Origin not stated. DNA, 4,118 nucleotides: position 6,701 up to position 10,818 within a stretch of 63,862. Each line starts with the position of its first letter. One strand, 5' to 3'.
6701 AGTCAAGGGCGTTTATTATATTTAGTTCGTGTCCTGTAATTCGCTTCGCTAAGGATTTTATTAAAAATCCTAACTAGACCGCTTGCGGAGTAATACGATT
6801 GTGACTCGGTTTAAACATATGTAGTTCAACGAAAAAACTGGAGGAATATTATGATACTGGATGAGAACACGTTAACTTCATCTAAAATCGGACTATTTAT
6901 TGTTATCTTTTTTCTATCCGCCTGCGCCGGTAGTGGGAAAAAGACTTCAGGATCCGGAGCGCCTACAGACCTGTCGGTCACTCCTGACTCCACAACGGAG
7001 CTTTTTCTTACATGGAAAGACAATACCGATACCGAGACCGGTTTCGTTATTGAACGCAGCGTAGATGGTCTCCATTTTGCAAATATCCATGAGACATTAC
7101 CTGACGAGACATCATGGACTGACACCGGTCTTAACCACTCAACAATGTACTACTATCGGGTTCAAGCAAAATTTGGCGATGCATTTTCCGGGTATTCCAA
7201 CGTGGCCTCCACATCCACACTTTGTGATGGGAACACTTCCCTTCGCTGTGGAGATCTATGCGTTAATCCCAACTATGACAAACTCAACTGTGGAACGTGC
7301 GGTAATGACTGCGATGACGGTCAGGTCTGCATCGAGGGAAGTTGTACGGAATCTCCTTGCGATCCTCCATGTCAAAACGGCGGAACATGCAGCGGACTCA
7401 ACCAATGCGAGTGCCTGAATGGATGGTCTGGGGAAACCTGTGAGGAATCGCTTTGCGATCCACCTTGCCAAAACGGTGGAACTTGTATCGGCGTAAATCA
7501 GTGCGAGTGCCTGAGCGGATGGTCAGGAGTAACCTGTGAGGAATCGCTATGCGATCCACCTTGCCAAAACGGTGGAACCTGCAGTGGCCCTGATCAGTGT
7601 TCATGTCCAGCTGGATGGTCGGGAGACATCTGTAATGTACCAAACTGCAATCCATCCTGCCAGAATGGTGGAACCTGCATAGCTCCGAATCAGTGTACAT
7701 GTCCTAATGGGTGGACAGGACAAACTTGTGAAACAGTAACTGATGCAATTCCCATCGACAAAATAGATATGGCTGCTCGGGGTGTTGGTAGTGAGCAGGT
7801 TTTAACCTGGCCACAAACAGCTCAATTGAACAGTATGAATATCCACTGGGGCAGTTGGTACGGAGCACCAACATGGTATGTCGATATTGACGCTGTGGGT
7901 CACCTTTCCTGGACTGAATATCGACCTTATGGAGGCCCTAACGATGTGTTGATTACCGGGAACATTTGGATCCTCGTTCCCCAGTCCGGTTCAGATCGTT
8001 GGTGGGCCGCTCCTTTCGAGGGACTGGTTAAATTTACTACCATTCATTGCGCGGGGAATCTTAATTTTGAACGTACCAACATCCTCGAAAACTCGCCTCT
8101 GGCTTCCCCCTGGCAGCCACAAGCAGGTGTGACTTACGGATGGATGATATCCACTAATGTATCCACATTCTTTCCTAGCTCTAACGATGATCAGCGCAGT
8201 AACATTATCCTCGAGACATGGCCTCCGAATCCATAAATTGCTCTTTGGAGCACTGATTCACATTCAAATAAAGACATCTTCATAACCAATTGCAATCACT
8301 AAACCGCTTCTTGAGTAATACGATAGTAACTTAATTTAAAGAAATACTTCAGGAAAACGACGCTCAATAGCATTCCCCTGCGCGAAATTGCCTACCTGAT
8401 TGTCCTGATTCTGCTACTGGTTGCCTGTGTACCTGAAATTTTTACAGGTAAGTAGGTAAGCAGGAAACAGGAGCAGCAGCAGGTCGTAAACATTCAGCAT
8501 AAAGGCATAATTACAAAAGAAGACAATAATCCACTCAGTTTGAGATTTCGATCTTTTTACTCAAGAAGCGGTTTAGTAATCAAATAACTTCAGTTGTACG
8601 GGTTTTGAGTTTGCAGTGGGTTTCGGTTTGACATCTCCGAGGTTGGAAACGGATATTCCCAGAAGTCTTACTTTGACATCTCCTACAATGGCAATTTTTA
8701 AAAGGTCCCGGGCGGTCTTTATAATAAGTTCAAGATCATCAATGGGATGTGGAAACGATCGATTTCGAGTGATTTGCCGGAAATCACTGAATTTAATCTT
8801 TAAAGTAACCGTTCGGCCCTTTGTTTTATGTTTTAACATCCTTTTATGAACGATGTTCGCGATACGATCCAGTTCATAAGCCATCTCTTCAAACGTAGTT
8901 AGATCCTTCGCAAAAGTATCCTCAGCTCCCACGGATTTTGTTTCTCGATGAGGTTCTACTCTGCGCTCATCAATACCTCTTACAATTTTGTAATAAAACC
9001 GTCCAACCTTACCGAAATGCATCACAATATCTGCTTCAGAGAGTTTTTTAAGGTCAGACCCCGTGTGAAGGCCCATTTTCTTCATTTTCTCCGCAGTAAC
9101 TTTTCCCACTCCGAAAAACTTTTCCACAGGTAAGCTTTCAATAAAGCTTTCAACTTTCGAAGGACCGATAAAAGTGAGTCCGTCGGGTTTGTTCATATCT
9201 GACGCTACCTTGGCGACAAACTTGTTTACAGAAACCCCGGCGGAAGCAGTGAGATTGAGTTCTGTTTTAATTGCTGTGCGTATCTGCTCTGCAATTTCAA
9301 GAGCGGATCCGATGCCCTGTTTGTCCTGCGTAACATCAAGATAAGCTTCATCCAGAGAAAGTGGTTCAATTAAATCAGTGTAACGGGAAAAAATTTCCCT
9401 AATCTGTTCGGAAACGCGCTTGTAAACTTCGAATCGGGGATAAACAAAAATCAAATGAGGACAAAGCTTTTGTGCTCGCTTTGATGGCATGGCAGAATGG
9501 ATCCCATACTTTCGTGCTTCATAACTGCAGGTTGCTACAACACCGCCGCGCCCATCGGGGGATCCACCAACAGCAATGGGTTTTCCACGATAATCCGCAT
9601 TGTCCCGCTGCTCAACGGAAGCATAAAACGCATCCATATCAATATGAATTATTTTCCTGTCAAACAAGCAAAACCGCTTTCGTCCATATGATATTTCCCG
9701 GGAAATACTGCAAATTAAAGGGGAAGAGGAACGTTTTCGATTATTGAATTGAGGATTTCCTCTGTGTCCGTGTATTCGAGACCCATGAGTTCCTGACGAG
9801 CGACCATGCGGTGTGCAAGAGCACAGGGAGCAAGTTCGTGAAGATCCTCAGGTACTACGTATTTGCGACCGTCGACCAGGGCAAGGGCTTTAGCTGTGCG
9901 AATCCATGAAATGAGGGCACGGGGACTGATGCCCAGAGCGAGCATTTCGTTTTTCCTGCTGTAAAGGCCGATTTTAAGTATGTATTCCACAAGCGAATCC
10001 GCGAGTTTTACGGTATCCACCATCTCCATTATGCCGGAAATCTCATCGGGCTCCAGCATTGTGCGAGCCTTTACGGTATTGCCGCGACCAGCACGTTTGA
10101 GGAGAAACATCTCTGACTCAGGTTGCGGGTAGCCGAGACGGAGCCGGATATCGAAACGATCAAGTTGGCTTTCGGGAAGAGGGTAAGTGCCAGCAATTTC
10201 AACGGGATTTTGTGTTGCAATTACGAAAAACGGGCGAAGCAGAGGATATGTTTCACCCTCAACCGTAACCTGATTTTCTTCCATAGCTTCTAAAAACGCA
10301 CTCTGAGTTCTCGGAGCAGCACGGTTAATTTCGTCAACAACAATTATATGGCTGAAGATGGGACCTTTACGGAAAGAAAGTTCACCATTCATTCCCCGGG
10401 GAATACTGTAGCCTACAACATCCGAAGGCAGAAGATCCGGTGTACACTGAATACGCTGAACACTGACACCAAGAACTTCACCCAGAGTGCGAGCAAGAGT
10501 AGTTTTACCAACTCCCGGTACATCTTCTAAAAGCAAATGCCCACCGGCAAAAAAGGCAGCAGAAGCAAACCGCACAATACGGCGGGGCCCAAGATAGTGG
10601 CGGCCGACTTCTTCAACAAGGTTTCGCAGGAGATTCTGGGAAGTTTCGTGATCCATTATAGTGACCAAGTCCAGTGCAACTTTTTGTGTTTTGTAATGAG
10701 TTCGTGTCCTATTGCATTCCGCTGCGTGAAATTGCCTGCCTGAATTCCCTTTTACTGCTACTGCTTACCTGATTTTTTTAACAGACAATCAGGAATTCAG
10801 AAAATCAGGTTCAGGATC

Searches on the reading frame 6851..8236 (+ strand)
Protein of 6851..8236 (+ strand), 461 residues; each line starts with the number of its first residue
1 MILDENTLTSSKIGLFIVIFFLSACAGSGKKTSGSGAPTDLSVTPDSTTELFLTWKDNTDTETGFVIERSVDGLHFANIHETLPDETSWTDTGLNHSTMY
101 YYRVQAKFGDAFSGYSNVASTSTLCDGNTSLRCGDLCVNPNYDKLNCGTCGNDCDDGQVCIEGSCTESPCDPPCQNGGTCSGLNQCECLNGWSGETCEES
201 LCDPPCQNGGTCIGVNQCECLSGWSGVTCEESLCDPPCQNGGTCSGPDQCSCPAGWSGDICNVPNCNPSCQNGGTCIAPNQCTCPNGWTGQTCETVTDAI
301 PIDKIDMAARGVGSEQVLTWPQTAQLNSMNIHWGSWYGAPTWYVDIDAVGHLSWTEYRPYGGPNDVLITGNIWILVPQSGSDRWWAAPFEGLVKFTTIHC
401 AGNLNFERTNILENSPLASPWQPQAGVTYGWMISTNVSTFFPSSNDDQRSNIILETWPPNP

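Call 11: find_encoding_contigs(protein=window:6851-8236:+, flank=10000, max_places=10)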
Protein window:6851-8236:+ (461 aa): 3 contigs read that carry it; 1 place shown.
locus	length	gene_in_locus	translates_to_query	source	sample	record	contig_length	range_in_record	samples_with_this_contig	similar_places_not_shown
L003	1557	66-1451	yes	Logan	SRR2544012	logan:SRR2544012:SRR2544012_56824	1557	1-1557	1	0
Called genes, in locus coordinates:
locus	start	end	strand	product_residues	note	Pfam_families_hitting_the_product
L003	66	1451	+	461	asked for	PF00041:fn3, PF25024:EGF_TEN (weak), PF07974:EGF_2 (faint), PF00008:EGF (faint), PF12661:hEGF (faint), PF21700:EGF_DL_JAG (faint), PF25024:EGF_TEN, PF23301:EGF_PEAR1L (weak), +1 more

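Call 27: search_protein_families(library=pfam, proteins=[window:6851-8236:+], max_evalue=0.01)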
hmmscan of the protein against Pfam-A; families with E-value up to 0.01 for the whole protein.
window:6851-8236:+ (461 aa): 9 families
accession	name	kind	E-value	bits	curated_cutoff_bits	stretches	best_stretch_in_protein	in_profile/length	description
PF07974.19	EGF_2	-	1.4e-15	57.8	22.1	4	266-293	1-32/32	EGF-like domain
PF25024.1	EGF_TEN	-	1.5e-15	57.8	65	2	217-295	145-221/234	Teneurin EGF domain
PF00008.33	EGF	-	4.7e-12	46.4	21.5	2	234-259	1-31/32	EGF-like domain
PF12661.13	hEGF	-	1.2e-11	45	29.3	3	238-256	1-22/22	Human growth factor-like EGF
PF21795.3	JAG1-like_EGF2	-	5.4e-11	42.8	27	2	274-293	3-22/25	Protein jagged-1-like, atypical EGF2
PF21700.4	EGF_DL_JAG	-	2.7e-09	37.3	27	2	242-262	3-23/26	Delta-like/Jagged, EGF-like domain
PF00041.27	fn3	-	1e-07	32.5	25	1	37-120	2-82/84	Fibronectin type III domain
PF23301.1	EGF_PEAR1L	-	1.1e-06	29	37.5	1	263-294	6-36/49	Platelet endothelial aggregation receptor 1-like, EGF domain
PF23106.1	EGF_Teneurin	-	6.3e-05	23.4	24.3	0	266-294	1-28/30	Teneurin-like EGF domain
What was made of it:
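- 6842..6853 (+): GGAGG ribosome-binding site and ATG start of the 461-aa fn3/EGF-repeat gene. This is the right border of the island. Pfam hits fn3 and EGF (call 27).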

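Call 51: find_homologous_proteins(query=window:6851-8236:+, max_evalue=1e-20)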
Query window:6851-8236:+ (461 aa): 184 proteins with E <= 1e-20 among 8000 candidates; the best 120 are listed.
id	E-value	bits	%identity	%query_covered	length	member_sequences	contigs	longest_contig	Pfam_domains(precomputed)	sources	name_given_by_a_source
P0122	0.0e+0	1106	100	100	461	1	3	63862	PF12661.14,PF21700.4,PF07974.20,PF25024.1,PF00008.34,PF23301.2,PF21795.4,PF00041.28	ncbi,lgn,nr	ncbi:fibronectin type III domain-containing protein [Myxococcota bacterium]|nr:fibronectin type III 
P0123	1.3e-92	329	58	28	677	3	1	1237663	PF12661.14,PF03781.23,PF21700.4,PF07974.20,PF25024.1,PF00008.34,PF23301.2,PF23106.2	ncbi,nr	ncbi:MAG: formylglycine-generating enzyme family protein [Deltaproteobacteria bacterium]|nr:formylgl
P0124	2.2e-81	292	43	35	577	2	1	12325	PF03781.23,PF21700.4,PF07974.20,PF25024.1,PF23301.2,PF21795.4,PF23106.2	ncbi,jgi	ncbi:MAG: formylglycine-generating enzyme family protein [Bradymonadia bacterium]|jgi:formylglycine-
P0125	4.0e-81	291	34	34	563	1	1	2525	PF16655.13,PF25059.2,PF21200.3,PF22633.4,PF25788.3,PF25814.2,PF00041.28,PF23909.2,PF16656.12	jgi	jgi:titin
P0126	4.6e-72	262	50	27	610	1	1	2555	PF12661.14,PF21700.4,PF07974.20,PF25024.1,PF00008.34,PF23301.2,PF21795.4,PF23106.2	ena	-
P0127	5.4e-71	258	41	61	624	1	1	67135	PF04885.20,PF00041.28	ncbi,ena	-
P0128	1.8e-67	246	47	40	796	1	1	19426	PF07603.18,PF12661.14,PF07974.20,PF25024.1,PF23301.2,PF23106.2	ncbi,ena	-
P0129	1.4e-60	224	37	41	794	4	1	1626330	PF00090.26,PF19028.7,PF25961.1,PF03146.23,PF12661.14,PF07974.20,PF02210.32,PF25024.1,PF00008.34,PF23301.2,PF21795.4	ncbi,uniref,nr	ncbi:hypothetical protein CHS0354_034669 [Potamilus streckersoni]|uniref:Uncharacterized protein n=1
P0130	1.7e-60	223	44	29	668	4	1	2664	PF12662.14,PF00058.24,PF14670.13,PF12661.14,PF07974.20,PF25024.1,PF00008.34,PF23301.2,PF08450.19,PF23106.2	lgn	-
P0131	6.9e-60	221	32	47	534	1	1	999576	PF25961.1,PF07974.20,PF25024.1,PF23301.2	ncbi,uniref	ncbi:von Willebrand factor D and EGF domain-containing protein-like [Saccostrea cucullata]|uniref:vo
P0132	1.2e-59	221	45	19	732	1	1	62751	PF00041.28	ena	-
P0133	1.6e-59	220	46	35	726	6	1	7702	PF12661.14,PF03781.23,PF21700.4,PF07974.20,PF25024.1,PF23301.2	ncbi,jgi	ncbi:MAG: SUMF1/EgtB/PvdO family nonheme iron enzyme [Bradymonadales bacterium]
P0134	2.5e-56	210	43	30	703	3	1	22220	PF12661.14,PF21700.4,PF07974.20,PF25024.1,PF00008.34,PF23301.2,PF23106.2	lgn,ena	-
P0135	7.8e-56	208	34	49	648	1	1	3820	PF25961.1,PF12661.14,PF21700.4,PF07974.20,PF25024.1,PF00008.34,PF01436.28,PF23301.2,PF25021.2,PF23106.2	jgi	-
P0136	9.1e-56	208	38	35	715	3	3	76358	PF21700.4,PF07974.20,PF25024.1,PF23301.2,PF23106.2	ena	-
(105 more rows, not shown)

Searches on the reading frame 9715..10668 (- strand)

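Call 27: search_protein_families(library=pfam, proteins=[window:9715-10668:-], max_evalue=0.01)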
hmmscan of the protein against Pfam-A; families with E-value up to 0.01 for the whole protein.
window:9715-10668:- (317 aa): 9 families
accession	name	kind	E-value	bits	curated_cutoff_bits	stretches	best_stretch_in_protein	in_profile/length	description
PF07726.17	AAA_3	-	1.6e-57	193.4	27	1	44-172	1-129/131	ATPase family associated with various cellular activities (AAA)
PF17863.7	AAA_lid_2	-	4.2e-21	74.9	22.7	1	237-305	3-70/74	AAA lid domain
PF07728.20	AAA_5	-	4.8e-15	56.2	22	1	44-172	1-139/139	AAA domain (dynein-related subfamily)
PF00004.35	AAA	-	6.2e-08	33.6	21.2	1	50-179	6-130/131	ATPase family associated with various cellular activities (AAA)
PF05496.18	RuvB_N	-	2.9e-05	24.3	27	1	43-136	34-115/159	Holliday junction DNA helicase RuvB P-loop domain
PF20030.5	bpMoxR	-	0.0019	17.7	27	1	14-190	3-178/205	MoxR domain in the MoxR-vWA-beta-propeller ternary systems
PF01078.27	Mg_chelatase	-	0.0046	16.8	20.3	0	40-67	19-47/207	Magnesium chelatase, subunit ChlI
PF00493.29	MCM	-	0.0052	16.4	23.3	0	108-137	124-153/224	MCM P-loop domain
PF07724.20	AAA_2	-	0.0074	16.8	27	0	106-139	76-109/166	AAA domain (Cdc48 subfamily)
